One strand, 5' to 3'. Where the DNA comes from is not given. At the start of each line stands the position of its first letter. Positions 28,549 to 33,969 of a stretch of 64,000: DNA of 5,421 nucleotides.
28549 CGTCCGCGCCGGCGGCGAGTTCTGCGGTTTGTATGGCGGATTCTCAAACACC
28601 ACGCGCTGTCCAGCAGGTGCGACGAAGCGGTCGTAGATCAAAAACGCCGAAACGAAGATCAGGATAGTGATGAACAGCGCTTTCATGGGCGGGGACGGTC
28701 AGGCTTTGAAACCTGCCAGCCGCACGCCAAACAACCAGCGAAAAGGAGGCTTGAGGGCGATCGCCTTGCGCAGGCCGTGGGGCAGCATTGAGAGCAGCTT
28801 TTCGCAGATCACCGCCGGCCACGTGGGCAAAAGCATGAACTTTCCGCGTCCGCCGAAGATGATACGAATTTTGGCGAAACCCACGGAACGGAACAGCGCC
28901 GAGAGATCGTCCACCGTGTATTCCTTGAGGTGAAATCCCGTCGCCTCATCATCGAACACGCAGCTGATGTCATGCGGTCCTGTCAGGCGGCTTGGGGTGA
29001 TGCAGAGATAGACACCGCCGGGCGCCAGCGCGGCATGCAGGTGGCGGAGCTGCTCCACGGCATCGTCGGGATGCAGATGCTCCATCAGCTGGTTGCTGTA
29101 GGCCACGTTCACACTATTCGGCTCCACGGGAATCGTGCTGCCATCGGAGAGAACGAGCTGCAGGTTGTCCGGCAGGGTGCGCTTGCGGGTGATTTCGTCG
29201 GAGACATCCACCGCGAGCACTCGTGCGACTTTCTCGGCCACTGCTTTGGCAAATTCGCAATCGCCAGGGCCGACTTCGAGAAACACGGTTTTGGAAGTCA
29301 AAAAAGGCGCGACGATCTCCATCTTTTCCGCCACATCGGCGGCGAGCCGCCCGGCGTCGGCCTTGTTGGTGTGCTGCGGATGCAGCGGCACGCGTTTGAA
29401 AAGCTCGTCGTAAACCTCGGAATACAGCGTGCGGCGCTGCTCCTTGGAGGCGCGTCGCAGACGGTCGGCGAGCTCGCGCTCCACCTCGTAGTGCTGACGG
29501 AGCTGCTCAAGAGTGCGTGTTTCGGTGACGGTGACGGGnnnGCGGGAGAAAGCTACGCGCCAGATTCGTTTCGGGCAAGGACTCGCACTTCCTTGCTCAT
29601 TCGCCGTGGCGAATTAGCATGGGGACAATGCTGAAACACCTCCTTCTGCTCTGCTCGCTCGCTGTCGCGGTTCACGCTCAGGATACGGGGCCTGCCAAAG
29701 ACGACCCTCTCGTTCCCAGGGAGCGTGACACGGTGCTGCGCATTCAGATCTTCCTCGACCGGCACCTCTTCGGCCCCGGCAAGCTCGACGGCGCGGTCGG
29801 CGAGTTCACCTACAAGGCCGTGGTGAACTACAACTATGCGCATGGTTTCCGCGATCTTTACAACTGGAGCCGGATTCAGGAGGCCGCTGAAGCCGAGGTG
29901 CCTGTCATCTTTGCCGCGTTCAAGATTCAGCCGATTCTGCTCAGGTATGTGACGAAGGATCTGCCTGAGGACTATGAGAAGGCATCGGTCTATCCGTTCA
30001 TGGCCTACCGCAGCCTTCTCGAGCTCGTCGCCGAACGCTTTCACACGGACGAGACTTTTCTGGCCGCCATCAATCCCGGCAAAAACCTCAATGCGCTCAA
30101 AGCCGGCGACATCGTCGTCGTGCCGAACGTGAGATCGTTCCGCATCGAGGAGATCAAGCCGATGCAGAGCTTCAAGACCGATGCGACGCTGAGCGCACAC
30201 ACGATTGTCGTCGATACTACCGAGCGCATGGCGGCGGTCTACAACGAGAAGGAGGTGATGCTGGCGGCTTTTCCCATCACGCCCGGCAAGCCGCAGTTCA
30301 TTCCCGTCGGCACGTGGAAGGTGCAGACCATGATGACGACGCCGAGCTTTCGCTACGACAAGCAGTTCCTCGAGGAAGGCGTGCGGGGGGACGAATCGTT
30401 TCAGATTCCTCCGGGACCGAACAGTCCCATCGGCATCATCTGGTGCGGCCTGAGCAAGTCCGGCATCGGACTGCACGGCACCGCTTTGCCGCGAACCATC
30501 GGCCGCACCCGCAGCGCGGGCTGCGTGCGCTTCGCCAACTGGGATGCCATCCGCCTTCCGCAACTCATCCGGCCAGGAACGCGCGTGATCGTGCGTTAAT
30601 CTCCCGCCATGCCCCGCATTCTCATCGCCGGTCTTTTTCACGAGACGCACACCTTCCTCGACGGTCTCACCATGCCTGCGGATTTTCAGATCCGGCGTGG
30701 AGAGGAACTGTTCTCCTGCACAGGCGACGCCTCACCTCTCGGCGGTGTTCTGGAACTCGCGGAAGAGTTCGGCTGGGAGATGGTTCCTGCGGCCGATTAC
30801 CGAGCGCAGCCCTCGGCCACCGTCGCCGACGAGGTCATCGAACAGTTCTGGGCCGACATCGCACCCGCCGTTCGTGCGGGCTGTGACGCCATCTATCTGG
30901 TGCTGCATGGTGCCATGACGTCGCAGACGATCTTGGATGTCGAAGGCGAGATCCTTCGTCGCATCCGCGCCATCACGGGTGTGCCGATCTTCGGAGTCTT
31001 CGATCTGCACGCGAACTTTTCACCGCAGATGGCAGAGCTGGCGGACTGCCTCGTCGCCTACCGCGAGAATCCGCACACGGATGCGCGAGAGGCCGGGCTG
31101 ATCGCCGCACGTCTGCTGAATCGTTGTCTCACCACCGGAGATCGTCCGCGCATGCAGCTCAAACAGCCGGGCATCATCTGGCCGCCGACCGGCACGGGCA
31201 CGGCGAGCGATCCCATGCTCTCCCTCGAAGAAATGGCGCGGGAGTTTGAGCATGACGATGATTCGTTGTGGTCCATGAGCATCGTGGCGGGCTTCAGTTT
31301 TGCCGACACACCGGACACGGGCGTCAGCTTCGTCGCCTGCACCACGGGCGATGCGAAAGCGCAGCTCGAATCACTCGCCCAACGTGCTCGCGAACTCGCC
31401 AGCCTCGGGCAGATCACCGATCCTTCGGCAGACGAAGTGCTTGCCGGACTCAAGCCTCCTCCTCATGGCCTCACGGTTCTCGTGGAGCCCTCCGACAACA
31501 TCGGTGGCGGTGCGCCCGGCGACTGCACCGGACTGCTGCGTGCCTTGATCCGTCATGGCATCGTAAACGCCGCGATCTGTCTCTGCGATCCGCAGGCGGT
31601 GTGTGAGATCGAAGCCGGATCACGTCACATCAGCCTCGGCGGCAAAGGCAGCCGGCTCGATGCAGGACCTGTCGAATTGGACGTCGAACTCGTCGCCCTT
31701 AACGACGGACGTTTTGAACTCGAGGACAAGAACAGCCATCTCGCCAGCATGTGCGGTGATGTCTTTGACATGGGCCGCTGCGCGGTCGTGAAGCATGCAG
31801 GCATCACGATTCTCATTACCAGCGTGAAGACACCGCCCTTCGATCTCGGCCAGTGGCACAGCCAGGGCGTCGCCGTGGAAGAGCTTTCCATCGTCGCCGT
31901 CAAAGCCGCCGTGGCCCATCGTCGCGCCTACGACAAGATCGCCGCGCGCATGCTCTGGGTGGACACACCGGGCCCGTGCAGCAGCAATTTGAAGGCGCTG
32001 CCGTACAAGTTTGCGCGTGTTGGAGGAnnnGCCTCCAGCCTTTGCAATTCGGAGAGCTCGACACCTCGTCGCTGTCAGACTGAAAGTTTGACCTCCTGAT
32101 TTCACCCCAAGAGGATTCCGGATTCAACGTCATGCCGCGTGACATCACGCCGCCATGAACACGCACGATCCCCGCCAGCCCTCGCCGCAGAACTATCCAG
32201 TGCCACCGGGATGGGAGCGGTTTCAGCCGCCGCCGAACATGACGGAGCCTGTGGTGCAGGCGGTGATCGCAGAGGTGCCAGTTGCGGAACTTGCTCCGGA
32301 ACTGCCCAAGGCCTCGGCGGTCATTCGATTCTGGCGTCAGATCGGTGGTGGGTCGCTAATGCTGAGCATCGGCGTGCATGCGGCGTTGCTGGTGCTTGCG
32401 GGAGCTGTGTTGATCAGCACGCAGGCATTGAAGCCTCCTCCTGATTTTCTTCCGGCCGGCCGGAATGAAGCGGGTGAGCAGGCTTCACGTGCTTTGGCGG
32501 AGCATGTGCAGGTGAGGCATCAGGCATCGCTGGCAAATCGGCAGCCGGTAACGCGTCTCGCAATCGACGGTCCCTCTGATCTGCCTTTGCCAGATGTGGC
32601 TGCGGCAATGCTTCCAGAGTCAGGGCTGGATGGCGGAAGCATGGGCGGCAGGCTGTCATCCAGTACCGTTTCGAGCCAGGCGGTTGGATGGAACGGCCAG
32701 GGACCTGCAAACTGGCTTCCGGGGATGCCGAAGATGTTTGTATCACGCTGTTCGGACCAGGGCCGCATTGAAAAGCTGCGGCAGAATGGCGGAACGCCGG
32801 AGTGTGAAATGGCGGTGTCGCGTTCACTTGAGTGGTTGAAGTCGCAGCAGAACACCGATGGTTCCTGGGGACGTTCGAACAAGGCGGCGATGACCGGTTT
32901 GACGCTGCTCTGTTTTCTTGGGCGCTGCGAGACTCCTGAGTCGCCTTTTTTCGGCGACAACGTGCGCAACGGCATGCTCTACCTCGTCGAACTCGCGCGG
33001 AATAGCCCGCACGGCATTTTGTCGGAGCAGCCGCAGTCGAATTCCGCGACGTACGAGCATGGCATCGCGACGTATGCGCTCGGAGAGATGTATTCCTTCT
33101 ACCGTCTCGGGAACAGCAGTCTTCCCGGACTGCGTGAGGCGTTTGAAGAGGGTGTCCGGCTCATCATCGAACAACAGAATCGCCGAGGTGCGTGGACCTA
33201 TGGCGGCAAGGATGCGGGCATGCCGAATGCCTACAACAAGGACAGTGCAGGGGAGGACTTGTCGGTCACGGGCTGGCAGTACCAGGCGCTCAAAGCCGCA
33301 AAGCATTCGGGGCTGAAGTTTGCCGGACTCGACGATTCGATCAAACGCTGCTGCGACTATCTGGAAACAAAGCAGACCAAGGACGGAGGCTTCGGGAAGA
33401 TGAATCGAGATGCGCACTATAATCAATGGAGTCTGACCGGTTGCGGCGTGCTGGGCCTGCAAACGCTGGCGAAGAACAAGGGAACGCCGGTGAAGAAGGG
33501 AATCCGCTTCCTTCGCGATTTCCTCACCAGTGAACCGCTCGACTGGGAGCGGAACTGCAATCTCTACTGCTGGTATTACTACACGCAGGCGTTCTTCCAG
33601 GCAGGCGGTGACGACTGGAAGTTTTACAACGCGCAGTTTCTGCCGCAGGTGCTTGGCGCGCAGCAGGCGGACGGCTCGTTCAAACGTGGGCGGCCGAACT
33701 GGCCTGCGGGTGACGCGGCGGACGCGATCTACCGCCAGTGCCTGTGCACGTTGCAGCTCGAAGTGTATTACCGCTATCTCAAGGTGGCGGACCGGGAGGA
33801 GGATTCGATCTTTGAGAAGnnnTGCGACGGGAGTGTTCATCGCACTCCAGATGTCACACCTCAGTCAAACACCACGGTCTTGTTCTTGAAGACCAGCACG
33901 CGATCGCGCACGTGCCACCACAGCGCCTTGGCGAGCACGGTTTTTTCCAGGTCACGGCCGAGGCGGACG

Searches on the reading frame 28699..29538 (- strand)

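Call 30: search_protein_families(library=pfam, proteins=[window:28699-29538:-], max_evalue=0.001)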
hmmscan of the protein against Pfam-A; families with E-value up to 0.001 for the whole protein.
window:28699-29538:- (279 aa): 4 families
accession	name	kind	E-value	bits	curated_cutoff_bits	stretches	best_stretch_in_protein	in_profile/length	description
PF08241.18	Methyltransf_11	-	2.5e-11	44.5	21.2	1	87-178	1-94/95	Methyltransferase domain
PF13489.12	Methyltransf_23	-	6.1e-11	42.8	27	1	64-223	24-161/164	Methyltransferase domain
PF13649.12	Methyltransf_25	-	6.5e-11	43.2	27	1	87-175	2-97/97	Methyltransferase domain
PF08242.18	Methyltransf_12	-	3.7e-08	34.4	30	1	87-176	1-97/98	Methyltransferase domain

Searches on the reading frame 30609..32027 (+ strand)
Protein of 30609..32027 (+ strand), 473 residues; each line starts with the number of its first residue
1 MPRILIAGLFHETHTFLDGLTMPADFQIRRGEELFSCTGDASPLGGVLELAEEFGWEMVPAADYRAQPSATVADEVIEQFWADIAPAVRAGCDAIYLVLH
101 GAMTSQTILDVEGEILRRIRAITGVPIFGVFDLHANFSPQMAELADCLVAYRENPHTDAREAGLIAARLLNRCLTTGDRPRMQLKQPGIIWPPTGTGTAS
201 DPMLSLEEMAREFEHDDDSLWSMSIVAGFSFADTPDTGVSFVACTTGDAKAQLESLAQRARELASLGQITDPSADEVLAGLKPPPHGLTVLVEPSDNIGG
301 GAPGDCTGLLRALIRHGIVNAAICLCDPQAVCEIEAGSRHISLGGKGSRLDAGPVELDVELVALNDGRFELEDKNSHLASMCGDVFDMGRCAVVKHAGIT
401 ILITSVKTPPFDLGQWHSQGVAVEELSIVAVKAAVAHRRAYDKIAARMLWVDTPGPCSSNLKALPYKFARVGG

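Call 30: search_protein_families(library=pfam, proteins=[window:30609-32027:+], max_evalue=0.001)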
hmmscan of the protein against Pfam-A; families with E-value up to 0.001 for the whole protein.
window:30609-32027:+ (473 aa): 2 families
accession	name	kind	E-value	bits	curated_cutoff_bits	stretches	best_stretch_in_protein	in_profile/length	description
PF07364.17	DUF1485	-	4.3e-73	246.6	22.8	1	3-263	1-271/290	Metallopeptidase family M81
PF07171.17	MlrC_C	-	1.7e-40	139.6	27.2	1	292-467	2-177/178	MlrC C-terminus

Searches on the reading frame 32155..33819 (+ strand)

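Call 30: search_protein_families(library=pfam, proteins=[window:32155-33819:+], max_evalue=0.001)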
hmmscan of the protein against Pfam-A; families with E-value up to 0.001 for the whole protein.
window:32155-33819:+ (555 aa): 1 family
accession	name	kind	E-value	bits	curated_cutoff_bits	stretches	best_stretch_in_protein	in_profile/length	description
PF13243.12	SQHop_cyclase_C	-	1.9e-08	34.2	26.1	0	214-243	202-231/319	Squalene-hopene cyclase C-terminal domain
